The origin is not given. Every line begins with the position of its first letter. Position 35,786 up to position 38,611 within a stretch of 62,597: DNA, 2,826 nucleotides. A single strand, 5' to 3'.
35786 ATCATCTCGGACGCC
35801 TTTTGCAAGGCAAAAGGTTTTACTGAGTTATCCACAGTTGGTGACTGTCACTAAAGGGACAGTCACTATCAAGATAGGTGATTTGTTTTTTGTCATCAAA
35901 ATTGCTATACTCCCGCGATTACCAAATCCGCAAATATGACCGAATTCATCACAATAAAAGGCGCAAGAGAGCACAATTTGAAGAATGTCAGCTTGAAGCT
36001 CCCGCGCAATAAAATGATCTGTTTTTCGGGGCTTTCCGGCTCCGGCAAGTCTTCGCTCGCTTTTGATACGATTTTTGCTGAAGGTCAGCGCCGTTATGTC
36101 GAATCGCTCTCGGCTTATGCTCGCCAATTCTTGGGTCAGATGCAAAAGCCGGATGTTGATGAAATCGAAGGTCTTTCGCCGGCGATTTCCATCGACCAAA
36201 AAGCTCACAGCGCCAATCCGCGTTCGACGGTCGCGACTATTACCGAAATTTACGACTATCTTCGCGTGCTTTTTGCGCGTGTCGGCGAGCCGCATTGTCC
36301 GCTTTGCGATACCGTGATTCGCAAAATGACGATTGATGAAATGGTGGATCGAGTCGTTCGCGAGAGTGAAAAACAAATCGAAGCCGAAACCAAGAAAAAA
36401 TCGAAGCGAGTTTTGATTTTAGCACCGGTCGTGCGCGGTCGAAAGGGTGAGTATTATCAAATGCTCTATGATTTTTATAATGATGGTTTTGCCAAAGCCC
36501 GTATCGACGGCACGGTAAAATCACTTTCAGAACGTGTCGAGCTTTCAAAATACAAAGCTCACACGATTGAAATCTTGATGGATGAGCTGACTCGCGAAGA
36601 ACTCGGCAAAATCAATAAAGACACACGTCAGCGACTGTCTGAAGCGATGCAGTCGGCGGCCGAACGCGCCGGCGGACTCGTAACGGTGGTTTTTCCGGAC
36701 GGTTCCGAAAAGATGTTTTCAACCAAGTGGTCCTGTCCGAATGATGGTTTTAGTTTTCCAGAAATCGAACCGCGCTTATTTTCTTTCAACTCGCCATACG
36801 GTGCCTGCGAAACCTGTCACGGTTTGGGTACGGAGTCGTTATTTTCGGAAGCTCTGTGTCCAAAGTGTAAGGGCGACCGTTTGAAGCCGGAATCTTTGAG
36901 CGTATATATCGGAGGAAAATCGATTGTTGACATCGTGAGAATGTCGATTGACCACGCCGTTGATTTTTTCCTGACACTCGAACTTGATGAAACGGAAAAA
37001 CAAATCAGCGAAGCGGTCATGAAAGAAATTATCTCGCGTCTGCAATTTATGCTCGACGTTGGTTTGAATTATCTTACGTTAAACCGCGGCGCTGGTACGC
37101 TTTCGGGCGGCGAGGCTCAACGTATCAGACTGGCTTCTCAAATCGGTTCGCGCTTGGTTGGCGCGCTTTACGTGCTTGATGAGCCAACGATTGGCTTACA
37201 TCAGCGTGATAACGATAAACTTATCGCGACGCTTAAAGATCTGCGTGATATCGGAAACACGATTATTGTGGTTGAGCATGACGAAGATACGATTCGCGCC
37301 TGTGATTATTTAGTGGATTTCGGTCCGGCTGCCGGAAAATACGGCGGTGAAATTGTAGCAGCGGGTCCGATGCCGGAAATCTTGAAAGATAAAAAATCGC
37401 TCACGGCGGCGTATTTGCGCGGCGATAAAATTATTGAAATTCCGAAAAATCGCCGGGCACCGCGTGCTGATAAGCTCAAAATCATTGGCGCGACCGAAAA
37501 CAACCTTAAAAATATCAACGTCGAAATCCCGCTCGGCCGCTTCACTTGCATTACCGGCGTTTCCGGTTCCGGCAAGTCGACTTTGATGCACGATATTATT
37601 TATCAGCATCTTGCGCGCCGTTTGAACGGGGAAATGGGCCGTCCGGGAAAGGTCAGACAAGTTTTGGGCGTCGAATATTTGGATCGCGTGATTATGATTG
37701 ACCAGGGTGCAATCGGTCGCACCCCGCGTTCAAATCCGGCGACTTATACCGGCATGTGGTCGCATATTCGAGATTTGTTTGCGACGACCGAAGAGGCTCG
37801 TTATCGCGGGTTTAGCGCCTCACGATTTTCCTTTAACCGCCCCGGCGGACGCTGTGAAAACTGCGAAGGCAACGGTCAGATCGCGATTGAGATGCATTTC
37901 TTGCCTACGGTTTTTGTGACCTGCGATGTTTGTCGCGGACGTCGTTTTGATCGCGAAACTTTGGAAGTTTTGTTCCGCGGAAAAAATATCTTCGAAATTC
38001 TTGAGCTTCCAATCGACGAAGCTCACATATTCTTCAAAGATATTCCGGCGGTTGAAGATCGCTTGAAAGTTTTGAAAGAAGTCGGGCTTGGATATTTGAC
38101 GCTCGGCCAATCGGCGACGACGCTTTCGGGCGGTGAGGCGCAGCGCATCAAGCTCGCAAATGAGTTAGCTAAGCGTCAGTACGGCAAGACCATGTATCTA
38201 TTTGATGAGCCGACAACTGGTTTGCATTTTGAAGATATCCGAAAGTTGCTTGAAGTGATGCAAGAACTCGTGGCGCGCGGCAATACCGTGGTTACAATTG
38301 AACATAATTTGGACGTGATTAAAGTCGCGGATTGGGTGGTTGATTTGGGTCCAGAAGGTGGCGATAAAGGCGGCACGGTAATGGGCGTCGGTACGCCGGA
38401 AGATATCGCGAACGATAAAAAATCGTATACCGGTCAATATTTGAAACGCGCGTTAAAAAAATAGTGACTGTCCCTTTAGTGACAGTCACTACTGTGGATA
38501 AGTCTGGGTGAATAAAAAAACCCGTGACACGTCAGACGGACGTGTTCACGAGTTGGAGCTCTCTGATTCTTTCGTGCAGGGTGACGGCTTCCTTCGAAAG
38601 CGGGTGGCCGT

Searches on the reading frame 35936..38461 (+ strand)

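Call 20: search_protein_families(library=ncbifam, proteins=[window:35936-38461:+], max_evalue=0.1)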
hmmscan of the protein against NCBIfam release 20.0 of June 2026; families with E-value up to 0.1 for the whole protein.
window:35936-38461:+ (842 aa): 208 families (the best 25 are shown)
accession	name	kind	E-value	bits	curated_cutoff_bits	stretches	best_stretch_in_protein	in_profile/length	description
NF001503.0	PRK00349.1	equivalog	0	1307.5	1147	2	301-841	402-942/943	excinuclease ABC subunit UvrA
TIGR00630.1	uvra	equivalog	0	1236.9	729.8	2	300-825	398-924/924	excinuclease ABC subunit UvrA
NF001885.0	PRK00635.1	equivalog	1.2e-188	629.4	3054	3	349-834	438-913/1809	excinuclease ABC subunit A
TIGR03608.1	L_ocin_972_ABC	subfamily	6.5e-38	130.3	254.85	3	706-804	112-206/206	putative bacteriocin export ABC transporter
TIGR04521.1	ECF_ATPase_2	equivalog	1.4e-36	126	330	4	711-830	126-238/279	energy-coupling factor transporter ATPase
TIGR02857.1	CydD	equivalog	1.8e-36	126.2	435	4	712-804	440-529/529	thiol reductant ABC exporter subunit CydD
NF040873.1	AztA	equivalog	3.6e-35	121.3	220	3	711-803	102-190/191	zinc ABC transporter ATP-binding protein AztA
TIGR04520.1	ECF_ATPase_1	equivalog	7.5e-33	114.1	315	3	712-830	120-229/269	energy-coupling factor transporter ATPase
TIGR02673.1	FtsE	equivalog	1.7e-31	109.6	264.85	4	711-796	120-201/214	cell division ATP-binding protein FtsE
NF008409.0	PRK11231.1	equivalog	3e-29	102.1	375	3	725-826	134-227/255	Fe(3+) dicitrate ABC transporter ATP-binding protein FecE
NF010068.0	PRK13548.1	equivalog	4.2e-29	101.4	261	3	712-794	121-205/261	heme ABC transporter ATP-binding protein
TIGR00972.1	3a0107s01c2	equivalog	5.3e-29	101.3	343.2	4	723-836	138-243/248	phosphate ABC transporter ATP-binding protein PstB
NF010170.0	PRK13651.1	equivalog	8.3e-28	97.2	432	2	707-795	143-228/308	cobalt transporter ATP-binding subunit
TIGR03873.1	F420-0_ABC_ATP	hypoth_equivalog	4.1e-27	95.1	372.4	3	383-495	132-236/256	putative F420-0 ABC transporter ATP-binding protein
TIGR02324.1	CP_lyasePhnL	equivalog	9.1e-27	94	256.3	4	727-796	147-213/224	phosphonate C-P lyase system protein PhnL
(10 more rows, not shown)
